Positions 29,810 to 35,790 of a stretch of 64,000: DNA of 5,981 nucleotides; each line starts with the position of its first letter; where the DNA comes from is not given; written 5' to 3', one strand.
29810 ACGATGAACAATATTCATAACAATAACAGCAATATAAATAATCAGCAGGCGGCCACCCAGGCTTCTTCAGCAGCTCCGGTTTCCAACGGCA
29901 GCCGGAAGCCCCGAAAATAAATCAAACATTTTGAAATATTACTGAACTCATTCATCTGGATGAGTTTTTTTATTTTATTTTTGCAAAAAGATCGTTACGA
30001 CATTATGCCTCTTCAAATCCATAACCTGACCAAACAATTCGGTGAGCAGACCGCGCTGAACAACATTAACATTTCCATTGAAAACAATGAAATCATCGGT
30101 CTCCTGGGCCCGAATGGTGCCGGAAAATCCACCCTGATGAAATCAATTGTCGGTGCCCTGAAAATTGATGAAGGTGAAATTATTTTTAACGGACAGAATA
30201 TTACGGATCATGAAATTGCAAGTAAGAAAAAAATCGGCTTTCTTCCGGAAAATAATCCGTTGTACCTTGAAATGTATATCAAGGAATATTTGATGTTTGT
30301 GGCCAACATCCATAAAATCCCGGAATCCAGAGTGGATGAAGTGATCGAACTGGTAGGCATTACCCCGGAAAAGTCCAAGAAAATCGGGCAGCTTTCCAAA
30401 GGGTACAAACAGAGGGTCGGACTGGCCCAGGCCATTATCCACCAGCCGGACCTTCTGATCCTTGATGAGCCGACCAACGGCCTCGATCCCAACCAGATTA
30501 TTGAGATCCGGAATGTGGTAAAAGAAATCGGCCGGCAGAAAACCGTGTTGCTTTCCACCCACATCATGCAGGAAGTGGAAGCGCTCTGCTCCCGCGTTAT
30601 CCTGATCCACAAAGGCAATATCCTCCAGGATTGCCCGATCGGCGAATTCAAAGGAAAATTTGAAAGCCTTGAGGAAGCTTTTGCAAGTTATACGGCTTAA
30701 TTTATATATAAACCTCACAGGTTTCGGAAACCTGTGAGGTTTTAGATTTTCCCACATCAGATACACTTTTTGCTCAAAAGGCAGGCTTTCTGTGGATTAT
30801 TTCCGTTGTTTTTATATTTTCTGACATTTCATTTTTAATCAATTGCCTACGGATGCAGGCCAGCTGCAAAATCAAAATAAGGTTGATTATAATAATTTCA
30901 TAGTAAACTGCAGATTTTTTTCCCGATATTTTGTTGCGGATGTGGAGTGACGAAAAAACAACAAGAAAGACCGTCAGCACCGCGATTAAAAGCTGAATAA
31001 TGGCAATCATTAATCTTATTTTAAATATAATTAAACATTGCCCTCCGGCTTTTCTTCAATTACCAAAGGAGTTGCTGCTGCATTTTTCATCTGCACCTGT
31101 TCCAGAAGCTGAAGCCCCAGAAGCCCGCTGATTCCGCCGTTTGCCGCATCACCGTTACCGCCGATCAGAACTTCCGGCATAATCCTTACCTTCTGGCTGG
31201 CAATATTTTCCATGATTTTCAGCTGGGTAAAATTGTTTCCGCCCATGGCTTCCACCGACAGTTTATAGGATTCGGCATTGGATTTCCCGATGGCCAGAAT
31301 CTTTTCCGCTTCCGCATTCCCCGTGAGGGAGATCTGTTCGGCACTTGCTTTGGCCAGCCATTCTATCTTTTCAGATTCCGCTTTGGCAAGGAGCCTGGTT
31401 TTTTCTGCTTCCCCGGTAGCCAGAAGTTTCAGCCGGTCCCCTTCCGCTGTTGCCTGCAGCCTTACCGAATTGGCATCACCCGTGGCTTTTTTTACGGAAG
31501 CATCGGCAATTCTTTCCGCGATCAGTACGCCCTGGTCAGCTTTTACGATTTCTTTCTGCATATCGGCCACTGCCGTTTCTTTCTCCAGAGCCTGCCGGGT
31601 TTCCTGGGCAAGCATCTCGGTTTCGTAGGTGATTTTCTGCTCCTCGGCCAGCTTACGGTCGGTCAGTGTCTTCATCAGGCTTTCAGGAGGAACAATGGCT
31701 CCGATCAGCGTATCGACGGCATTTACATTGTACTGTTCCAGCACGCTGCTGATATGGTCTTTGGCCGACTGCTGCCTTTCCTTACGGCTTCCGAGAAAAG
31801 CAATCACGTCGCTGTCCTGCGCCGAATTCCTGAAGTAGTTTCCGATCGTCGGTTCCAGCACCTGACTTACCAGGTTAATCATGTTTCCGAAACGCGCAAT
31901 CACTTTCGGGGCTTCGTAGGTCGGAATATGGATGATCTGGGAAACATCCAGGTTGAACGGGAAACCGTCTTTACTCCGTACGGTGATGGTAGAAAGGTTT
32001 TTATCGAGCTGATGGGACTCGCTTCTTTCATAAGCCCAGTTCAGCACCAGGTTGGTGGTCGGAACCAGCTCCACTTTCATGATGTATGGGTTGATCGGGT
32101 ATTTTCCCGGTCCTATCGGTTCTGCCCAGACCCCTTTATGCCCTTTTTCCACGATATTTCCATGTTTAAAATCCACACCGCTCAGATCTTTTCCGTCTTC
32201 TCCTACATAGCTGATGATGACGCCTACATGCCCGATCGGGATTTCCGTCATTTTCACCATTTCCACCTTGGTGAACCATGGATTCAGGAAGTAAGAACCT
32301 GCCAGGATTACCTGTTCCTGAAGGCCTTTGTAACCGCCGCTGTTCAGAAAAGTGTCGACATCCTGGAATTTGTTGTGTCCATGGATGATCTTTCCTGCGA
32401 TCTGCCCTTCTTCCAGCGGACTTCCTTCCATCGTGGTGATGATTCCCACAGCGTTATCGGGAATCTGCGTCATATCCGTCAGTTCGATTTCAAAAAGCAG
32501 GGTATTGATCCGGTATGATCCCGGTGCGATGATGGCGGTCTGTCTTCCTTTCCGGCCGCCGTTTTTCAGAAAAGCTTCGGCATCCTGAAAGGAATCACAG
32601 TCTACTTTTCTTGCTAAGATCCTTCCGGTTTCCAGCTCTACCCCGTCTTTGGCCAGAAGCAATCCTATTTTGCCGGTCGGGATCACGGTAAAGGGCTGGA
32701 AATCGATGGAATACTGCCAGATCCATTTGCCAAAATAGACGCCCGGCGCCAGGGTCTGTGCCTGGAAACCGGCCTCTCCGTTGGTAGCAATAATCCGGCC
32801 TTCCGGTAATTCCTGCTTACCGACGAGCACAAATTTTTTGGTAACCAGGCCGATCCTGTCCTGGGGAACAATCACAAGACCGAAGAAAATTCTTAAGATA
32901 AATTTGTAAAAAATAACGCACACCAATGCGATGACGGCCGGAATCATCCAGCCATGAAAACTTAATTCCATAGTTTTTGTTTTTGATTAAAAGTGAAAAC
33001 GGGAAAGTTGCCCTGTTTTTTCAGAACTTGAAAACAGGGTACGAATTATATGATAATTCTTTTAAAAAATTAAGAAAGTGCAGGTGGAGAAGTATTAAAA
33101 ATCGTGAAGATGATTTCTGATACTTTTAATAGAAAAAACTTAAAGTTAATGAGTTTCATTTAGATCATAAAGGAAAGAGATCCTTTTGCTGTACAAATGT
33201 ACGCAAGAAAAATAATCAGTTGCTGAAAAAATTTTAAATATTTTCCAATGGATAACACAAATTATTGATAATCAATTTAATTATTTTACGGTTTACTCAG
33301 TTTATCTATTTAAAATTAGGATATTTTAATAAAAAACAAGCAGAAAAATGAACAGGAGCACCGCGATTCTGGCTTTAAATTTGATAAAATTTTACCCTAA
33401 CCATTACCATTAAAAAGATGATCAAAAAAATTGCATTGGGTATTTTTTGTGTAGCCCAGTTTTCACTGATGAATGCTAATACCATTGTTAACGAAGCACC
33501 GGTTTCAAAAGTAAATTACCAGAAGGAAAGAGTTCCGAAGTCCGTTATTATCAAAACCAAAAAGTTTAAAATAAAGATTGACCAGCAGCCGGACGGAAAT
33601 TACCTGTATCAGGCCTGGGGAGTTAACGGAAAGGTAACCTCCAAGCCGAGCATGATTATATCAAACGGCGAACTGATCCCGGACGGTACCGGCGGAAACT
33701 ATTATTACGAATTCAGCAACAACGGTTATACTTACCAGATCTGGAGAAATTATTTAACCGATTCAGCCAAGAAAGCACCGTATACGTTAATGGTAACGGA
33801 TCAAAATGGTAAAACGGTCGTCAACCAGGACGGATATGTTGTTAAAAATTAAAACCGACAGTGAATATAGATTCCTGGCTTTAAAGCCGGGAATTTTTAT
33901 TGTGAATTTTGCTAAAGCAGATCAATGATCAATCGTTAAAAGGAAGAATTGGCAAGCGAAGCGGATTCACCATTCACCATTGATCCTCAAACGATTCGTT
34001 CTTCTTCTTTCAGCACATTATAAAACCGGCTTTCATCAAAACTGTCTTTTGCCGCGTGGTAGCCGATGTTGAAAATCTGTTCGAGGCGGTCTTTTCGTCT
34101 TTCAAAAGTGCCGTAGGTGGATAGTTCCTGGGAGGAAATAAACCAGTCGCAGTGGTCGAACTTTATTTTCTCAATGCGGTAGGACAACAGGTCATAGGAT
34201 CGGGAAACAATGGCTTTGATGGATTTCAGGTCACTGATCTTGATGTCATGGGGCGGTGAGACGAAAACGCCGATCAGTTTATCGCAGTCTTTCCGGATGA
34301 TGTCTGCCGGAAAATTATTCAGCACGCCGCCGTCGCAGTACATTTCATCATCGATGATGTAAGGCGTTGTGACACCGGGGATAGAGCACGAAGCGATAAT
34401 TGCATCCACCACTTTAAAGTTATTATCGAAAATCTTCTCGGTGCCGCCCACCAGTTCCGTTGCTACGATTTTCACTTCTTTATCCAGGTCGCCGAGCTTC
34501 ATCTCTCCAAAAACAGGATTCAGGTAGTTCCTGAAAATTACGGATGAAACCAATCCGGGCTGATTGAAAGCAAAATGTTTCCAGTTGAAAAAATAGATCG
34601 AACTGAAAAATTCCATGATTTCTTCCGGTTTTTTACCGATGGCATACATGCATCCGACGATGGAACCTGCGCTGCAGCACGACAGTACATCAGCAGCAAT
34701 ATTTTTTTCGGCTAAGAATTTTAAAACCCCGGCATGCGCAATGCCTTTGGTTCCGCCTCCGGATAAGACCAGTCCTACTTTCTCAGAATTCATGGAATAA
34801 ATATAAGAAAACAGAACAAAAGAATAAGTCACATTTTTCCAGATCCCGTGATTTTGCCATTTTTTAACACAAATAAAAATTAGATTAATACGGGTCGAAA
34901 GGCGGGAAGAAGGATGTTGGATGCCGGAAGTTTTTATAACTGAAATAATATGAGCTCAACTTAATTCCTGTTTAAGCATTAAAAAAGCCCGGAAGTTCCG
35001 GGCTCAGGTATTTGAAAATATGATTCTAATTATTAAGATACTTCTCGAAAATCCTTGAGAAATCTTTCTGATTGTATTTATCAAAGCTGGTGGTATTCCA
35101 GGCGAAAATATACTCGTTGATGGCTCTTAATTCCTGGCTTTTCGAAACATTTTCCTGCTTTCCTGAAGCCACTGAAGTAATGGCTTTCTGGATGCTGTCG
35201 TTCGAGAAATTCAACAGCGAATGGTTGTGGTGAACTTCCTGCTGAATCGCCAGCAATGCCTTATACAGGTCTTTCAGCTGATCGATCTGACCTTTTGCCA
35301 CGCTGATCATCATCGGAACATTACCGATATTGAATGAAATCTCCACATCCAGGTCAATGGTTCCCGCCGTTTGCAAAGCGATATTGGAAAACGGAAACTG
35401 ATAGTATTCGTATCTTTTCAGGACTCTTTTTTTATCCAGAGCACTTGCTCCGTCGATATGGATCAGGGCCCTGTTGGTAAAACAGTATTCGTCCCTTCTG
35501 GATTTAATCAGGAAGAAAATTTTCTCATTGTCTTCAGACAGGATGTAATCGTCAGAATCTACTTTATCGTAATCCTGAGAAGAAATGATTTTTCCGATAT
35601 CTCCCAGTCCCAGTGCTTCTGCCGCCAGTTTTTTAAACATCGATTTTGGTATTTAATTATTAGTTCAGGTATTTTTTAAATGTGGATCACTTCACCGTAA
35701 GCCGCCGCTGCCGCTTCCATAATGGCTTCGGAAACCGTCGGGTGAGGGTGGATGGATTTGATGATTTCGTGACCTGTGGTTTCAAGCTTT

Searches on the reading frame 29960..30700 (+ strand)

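Call 75: search_protein_families(library=pfam, proteins=[window:29960-30700:+])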
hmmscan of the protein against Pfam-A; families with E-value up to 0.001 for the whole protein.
window:29960-30700:+ (246 aa): 6 families
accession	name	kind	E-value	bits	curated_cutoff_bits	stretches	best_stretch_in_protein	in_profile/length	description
PF00005.33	ABC_tran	-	9.1e-34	117.4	25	1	33-173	1-137/137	ABC transporter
PF13304.12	AAA_21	-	2.6e-13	51.1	27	1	144-203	237-300/304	AAA domain, putative AbiEii toxin, Type IV TA system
PF02463.25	SMC_N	-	4.9e-05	23.3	40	0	43-208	24-204/220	RecF/RecN/SMC N terminal domain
PF13173.12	AAA_14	-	0.00022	21.7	27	1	42-122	1-76/129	AAA domain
PF03193.22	RsgA_GTPase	-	0.00022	21.6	30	1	28-74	92-137/174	RsgA GTPase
PF13476.12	AAA_23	-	0.00053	21.1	27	1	19-88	3-67/201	AAA domain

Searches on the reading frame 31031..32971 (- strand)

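Call 75: search_protein_families(library=pfam, proteins=[window:31031-32971:-])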
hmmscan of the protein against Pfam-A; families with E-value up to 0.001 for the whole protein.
window:31031-32971:- (646 aa): 2 families
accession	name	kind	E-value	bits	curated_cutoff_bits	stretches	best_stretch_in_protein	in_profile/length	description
PF01145.31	Band_7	-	9.4e-26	91.4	23.6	1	243-455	2-166/176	SPFH domain / Band 7 family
PF06368.17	Met_asp_mut_E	-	2.1e-05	23.7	26.6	1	342-563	220-434/441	Methylaspartate mutase E chain (MutE)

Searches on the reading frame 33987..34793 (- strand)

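Call 75: search_protein_families(library=pfam, proteins=[window:33987-34793:-])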
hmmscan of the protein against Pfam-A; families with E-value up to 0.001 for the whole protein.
window:33987-34793:- (268 aa): 1 family
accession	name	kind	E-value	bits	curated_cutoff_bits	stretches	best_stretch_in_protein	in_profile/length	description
PF01734.28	Patatin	-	8.9e-38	130.9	27.7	1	8-165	1-189/191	Patatin-like phospholipase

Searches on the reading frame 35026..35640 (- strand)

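Call 75: search_protein_families(library=pfam, proteins=[window:35026-35640:-])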
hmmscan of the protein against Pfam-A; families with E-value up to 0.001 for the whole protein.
window:35026-35640:- (204 aa): 2 families
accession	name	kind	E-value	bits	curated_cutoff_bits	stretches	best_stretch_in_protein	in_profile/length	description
PF08000.17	bPH_1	-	2.1e-30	105.6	27.7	1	10-131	2-120/122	Bacterial PH domain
PF11724.13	YvbH_ext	-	2.1e-13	50.8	22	1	145-204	2-61/61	YvbH-like oligomerisation region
